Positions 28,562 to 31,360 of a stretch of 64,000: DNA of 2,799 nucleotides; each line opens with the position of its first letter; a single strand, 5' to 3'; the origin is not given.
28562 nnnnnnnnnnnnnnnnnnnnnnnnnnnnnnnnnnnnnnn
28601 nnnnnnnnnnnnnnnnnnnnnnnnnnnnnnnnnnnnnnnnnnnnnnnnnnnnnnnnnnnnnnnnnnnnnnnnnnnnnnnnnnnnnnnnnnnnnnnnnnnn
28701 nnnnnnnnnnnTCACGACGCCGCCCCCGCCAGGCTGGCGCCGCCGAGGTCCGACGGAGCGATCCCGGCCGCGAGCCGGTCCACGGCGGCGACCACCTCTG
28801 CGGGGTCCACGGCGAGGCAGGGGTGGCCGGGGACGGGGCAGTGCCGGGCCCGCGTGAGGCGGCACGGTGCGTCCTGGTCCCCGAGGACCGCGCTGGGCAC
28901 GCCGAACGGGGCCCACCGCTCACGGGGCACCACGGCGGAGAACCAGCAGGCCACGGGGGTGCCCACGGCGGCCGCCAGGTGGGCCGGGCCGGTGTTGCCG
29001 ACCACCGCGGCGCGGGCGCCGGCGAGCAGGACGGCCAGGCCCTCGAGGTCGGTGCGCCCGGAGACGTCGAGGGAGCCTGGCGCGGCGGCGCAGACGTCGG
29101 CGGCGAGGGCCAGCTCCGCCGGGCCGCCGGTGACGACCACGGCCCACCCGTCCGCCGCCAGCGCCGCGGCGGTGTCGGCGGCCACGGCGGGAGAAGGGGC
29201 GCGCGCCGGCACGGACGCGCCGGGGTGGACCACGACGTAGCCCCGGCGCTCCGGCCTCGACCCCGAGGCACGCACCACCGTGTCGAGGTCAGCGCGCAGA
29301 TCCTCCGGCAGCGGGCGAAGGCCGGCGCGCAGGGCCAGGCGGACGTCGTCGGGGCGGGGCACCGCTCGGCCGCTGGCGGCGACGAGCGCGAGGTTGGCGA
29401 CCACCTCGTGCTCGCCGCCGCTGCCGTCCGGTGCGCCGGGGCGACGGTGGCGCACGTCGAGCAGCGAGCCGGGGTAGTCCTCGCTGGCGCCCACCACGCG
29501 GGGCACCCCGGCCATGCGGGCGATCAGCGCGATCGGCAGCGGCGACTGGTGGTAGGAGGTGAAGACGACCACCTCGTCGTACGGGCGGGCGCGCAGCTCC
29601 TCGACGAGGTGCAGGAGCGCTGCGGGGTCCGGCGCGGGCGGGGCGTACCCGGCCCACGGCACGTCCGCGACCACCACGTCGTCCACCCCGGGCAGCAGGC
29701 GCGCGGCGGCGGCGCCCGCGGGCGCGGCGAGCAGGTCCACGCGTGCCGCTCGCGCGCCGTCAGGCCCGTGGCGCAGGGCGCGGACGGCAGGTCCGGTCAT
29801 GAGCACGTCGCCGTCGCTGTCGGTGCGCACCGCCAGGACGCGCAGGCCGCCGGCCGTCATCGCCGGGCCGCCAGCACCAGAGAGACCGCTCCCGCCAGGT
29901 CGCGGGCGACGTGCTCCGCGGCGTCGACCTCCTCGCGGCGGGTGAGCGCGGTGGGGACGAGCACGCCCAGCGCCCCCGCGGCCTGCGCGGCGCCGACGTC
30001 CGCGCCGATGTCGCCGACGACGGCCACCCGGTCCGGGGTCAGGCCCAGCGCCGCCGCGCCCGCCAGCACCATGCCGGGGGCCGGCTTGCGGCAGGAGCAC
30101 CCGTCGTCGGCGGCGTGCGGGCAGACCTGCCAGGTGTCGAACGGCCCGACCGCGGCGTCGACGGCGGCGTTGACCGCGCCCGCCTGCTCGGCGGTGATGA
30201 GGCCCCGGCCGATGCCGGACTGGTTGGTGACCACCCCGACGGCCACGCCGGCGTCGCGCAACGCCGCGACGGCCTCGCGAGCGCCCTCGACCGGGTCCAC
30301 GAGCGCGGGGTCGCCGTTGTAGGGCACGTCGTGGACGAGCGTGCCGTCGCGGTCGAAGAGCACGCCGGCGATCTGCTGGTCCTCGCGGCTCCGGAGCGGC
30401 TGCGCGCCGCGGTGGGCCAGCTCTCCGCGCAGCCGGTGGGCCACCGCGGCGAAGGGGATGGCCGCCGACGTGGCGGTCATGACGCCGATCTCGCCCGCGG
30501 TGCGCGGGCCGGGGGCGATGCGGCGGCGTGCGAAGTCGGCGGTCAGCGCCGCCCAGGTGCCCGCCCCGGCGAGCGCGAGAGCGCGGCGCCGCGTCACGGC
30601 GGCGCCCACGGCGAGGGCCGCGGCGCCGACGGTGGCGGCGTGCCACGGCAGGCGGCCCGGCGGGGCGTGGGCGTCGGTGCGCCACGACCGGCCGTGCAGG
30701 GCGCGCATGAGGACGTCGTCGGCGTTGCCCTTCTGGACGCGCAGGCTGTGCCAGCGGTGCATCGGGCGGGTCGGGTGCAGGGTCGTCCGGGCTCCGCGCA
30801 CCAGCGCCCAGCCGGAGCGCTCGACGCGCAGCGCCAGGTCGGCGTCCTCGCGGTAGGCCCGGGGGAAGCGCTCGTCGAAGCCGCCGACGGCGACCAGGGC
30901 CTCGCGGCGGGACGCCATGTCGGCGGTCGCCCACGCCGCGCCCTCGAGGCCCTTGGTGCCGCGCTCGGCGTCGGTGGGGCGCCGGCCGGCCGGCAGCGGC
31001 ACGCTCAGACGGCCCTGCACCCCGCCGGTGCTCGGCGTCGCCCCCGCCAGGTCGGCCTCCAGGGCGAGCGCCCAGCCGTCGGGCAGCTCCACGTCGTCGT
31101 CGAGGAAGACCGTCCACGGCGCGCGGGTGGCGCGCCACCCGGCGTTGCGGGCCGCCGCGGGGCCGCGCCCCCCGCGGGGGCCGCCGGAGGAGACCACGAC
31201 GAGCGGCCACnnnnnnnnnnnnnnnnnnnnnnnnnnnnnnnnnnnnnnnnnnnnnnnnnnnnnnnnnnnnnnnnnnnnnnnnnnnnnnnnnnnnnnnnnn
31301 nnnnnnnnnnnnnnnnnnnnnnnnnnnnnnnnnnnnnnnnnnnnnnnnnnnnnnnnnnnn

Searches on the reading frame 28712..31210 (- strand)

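Call 65: search_protein_families(library=pfam, proteins=[window:28712-31210:-], max_evalue=0.00001)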
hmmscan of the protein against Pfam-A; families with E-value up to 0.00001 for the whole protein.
window:28712-31210:- (832 aa): 1 family
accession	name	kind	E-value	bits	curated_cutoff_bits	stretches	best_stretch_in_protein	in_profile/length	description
PF01075.23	Glyco_transf_9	-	9.1e-16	58.3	22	1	534-791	3-241/247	Glycosyltransferase family 9 (heptosyltransferase)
